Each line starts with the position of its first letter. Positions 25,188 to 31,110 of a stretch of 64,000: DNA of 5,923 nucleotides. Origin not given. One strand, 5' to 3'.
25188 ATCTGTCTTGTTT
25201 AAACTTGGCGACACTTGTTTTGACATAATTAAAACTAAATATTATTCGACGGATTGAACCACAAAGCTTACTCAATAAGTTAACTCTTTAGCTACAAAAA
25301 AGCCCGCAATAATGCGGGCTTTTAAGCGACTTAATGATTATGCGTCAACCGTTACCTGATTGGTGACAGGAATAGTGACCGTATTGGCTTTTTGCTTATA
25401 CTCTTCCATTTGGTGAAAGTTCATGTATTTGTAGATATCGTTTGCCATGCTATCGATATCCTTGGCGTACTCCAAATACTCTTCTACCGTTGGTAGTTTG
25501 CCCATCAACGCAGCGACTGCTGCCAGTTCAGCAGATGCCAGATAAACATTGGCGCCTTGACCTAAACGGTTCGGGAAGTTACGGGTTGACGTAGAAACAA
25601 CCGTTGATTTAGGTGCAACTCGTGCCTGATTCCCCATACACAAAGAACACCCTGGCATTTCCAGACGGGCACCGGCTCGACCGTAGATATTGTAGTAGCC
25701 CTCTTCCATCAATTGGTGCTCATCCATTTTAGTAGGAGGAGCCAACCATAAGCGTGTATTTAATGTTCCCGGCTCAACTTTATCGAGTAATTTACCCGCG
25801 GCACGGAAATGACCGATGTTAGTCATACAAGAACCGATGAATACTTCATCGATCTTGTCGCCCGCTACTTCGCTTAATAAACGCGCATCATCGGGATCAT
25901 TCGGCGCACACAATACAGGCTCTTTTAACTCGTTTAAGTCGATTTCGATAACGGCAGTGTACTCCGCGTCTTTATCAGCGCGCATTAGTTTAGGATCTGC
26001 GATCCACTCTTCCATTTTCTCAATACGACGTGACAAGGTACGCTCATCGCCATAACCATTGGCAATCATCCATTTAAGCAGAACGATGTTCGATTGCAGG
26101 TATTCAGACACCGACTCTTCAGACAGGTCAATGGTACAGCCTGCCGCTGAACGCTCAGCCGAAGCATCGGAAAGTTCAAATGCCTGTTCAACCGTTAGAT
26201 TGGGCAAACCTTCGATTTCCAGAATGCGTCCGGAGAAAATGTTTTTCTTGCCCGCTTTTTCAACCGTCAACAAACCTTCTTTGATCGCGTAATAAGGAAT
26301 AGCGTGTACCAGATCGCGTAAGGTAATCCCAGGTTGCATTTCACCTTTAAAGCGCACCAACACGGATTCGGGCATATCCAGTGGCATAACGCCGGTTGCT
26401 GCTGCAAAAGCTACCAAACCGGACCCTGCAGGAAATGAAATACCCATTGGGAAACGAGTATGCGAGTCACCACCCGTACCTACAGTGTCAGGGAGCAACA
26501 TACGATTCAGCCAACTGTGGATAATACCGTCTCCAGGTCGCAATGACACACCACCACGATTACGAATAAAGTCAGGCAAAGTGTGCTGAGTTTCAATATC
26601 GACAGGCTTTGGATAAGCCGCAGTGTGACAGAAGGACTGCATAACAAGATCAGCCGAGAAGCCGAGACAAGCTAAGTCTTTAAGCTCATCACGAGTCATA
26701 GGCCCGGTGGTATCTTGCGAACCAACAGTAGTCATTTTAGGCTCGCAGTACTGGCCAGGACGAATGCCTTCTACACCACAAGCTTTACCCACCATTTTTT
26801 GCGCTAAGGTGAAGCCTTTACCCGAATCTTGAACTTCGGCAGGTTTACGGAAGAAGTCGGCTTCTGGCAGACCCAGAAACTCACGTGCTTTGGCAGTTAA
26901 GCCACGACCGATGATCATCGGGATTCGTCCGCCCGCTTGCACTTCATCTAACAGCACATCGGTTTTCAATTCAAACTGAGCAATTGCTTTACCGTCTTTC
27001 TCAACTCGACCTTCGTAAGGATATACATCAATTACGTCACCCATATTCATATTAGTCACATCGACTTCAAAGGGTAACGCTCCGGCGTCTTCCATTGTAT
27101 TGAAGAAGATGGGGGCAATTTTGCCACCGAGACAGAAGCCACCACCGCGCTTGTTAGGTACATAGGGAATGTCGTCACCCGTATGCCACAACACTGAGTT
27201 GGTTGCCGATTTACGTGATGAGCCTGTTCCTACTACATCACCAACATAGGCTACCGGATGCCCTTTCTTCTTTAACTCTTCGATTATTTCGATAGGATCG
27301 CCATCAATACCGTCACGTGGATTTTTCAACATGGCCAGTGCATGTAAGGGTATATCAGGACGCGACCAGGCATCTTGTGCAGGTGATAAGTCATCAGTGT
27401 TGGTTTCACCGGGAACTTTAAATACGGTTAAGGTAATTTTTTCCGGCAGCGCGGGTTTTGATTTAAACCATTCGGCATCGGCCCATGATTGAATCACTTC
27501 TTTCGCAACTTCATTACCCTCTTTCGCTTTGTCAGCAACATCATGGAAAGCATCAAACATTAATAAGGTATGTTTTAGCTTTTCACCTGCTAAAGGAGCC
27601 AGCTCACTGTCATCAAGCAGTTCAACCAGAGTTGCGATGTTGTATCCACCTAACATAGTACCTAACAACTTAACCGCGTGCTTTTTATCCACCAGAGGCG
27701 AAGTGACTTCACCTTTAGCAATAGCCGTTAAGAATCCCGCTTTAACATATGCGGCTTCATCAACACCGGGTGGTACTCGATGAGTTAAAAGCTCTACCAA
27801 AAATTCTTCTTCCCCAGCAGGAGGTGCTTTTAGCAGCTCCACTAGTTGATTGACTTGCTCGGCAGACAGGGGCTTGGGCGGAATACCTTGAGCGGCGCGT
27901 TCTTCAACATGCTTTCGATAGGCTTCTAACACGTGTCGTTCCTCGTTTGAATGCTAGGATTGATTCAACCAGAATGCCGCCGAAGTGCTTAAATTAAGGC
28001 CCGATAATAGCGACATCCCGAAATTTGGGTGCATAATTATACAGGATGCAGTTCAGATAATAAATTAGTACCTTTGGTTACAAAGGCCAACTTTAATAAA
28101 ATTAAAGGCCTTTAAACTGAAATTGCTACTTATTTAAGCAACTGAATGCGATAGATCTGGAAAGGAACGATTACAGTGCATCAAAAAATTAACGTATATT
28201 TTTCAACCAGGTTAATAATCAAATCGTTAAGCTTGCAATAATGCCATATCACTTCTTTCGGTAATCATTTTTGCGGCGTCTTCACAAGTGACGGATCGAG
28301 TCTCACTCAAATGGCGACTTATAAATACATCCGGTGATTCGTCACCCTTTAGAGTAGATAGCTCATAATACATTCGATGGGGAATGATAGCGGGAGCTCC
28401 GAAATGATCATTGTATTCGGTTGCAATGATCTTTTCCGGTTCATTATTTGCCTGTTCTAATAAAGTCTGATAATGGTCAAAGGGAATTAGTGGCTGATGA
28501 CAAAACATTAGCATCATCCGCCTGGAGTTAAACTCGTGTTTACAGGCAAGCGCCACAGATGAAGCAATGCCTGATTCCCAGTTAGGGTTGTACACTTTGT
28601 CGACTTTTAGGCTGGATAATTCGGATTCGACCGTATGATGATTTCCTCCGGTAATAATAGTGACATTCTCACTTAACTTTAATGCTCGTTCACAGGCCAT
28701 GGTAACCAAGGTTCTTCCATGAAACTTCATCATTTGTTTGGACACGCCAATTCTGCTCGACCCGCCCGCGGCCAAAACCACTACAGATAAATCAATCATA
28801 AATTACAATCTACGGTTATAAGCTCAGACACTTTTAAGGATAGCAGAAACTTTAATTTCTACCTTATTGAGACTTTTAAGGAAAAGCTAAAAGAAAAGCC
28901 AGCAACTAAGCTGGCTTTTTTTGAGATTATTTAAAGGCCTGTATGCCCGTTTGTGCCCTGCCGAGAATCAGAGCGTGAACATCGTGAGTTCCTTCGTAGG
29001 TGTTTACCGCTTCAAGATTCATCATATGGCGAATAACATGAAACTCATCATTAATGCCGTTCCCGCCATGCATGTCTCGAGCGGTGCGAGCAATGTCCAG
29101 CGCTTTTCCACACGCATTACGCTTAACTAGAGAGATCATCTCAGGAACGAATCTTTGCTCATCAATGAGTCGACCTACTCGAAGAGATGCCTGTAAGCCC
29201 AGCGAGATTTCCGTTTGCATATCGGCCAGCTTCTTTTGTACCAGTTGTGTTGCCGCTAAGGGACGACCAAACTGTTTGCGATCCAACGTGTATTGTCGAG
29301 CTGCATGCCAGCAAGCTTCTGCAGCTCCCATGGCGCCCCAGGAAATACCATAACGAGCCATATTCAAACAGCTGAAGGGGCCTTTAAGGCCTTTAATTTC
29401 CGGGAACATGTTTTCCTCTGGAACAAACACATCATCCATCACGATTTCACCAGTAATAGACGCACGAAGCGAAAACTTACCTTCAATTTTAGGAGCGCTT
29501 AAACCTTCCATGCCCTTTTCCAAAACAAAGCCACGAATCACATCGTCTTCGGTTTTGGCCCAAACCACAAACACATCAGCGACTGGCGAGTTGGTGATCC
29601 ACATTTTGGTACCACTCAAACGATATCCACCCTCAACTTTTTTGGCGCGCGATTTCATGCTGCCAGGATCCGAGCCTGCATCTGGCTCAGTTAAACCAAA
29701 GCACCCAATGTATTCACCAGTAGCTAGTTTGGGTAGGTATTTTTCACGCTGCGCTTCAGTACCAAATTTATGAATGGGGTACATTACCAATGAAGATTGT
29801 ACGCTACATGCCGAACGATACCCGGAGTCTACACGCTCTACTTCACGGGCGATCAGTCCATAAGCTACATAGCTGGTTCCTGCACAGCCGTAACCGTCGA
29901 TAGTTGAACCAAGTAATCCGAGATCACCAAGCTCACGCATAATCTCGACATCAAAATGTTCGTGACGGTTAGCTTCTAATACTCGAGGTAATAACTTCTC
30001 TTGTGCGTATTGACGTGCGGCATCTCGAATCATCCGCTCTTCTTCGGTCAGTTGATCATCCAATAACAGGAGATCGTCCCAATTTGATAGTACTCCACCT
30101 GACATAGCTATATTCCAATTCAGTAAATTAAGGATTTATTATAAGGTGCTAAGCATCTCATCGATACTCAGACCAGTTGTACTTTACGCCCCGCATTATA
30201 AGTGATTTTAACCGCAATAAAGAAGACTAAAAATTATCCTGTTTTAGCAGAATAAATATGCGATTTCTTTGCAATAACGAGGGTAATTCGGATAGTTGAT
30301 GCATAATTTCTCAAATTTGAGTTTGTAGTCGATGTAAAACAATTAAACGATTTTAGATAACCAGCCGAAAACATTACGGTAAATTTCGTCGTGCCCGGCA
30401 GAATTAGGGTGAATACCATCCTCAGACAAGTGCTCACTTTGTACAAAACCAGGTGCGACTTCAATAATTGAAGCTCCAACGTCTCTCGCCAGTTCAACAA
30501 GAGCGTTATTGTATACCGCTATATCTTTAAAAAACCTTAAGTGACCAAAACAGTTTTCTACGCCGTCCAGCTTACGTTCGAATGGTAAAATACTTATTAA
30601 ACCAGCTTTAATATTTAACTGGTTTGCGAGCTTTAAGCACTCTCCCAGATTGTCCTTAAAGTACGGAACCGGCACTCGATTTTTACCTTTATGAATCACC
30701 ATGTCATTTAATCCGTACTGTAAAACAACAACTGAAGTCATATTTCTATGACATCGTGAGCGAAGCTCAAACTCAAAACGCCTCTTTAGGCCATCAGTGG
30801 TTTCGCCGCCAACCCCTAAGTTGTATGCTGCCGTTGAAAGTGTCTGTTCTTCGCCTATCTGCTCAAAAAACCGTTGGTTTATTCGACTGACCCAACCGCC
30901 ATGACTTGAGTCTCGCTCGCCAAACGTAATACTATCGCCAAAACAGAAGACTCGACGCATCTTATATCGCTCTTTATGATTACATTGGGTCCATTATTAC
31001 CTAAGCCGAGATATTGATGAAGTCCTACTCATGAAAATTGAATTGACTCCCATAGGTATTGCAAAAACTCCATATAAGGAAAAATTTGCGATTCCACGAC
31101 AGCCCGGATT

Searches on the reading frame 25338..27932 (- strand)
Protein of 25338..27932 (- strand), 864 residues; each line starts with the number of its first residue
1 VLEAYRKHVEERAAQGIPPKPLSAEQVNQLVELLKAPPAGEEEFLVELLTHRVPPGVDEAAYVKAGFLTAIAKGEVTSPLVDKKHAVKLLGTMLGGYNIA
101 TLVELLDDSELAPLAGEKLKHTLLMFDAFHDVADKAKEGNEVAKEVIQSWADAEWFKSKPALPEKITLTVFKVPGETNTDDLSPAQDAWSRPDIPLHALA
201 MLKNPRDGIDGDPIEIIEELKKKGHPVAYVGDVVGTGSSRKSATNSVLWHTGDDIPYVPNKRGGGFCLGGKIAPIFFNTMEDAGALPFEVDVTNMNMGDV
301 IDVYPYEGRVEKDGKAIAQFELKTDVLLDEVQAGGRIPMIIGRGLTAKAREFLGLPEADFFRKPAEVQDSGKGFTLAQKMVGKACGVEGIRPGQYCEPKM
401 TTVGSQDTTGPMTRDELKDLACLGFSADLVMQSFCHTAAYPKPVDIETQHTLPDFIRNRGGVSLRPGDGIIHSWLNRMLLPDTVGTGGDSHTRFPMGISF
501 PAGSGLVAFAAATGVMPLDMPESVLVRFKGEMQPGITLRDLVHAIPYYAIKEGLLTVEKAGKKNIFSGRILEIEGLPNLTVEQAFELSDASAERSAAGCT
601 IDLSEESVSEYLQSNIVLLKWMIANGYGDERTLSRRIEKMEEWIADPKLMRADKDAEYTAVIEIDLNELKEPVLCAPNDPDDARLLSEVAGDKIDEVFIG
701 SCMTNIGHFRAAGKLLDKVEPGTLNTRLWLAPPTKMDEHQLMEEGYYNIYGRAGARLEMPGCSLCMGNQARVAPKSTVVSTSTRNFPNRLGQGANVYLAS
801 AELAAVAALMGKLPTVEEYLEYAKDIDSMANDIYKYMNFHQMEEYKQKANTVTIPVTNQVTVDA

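Call 49: search_protein_families(library=pfam, proteins=[window:25338-27932:-], max_evalue=0.00001)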
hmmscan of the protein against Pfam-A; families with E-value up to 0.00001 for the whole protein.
window:25338-27932:- (864 aa): 3 families
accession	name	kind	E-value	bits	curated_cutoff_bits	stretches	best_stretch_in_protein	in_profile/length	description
PF06434.19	Aconitase_2_N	-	7.8e-99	329.8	27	1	168-374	1-204/204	Aconitate hydratase 2 N-terminus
PF11791.14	Aconitase_B_N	-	3e-70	235.6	25.8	1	4-156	1-153/153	Aconitate B N-terminal domain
PF00330.25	Aconitase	-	1.2e-41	143.6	28.7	1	454-811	92-463/463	Aconitase family (aconitate hydratase)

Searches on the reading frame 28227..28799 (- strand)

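Call 49: search_protein_families(library=pfam, proteins=[window:28227-28799:-], max_evalue=0.00001)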
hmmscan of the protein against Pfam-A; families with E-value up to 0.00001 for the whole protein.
window:28227-28799:- (190 aa): 1 family
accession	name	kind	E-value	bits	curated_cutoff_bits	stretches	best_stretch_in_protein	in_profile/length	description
PF12804.13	NTP_transf_3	-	7.8e-28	98.1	27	1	6-163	1-157/160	MobA-like NTP transferase domain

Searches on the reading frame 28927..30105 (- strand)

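Call 49: search_protein_families(library=pfam, proteins=[window:28927-30105:-], max_evalue=0.00001)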
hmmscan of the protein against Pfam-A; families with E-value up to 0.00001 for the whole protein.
window:28927-30105:- (392 aa): 4 families
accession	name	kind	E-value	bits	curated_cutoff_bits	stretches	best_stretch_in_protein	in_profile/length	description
PF02771.21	Acyl-CoA_dh_N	-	6.2e-37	126.9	22.9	1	20-131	1-113/113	Acyl-CoA dehydrogenase, N-terminal domain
PF00441.29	Acyl-CoA_dh_1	-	8.2e-29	101.1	22.4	1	239-384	3-148/150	Acyl-CoA dehydrogenase, C-terminal domain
PF02770.24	Acyl-CoA_dh_M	-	2.7e-22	79.2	33.3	1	135-226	1-97/97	Acyl-CoA dehydrogenase, middle domain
PF08028.16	Acyl-CoA_dh_2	-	1.1e-06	29.4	22.7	1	253-373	2-132/134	Acyl-CoA dehydrogenase, C-terminal domain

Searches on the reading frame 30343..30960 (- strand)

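Call 49: search_protein_families(library=pfam, proteins=[window:30343-30960:-], max_evalue=0.00001)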
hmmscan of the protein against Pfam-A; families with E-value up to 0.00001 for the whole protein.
window:30343-30960:- (205 aa): 2 families
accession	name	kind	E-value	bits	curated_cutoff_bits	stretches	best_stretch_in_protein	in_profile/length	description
PF13472.12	Lipase_GDSL_2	-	2.5e-18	67.7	32.9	1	6-191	1-177/178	GDSL-like Lipase/Acylhydrolase family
PF00657.28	Lipase_GDSL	-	1.3e-12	48.7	23.6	1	4-194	1-205/208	GDSL-like Lipase/Acylhydrolase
